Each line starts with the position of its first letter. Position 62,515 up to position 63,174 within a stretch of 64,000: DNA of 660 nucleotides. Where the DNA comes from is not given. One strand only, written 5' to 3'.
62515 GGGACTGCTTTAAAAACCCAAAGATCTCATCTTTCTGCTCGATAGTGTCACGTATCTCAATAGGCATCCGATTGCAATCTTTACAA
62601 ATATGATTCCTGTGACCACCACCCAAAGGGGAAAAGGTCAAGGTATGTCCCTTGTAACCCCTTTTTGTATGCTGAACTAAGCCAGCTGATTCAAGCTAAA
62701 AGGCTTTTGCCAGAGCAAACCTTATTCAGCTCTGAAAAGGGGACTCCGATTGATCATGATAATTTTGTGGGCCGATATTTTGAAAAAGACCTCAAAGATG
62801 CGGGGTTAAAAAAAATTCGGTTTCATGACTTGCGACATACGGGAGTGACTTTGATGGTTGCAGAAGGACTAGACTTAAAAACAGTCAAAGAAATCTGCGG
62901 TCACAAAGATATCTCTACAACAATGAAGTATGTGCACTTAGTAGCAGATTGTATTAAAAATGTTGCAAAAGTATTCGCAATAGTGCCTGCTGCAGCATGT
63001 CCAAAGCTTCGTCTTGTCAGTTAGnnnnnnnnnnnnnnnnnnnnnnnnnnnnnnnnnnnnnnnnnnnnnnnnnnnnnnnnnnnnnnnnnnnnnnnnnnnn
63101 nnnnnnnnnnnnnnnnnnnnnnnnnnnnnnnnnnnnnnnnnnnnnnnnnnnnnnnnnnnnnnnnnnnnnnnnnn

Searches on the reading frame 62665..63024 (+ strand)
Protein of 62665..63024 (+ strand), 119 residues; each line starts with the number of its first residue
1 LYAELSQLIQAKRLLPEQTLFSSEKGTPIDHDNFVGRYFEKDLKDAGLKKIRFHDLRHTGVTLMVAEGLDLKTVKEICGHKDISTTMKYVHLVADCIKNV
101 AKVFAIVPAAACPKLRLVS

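Call 29: search_protein_families(library=pfam, proteins=[window:62665-63024:+], max_evalue=0.0001)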
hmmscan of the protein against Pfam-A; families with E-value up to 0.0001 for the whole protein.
window:62665-63024:+ (119 aa): 1 family
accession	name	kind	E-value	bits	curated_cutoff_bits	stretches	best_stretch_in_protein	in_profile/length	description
PF00589.27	Phage_integrase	-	1e-16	61.6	27.1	1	15-92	91-168/172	Phage integrase family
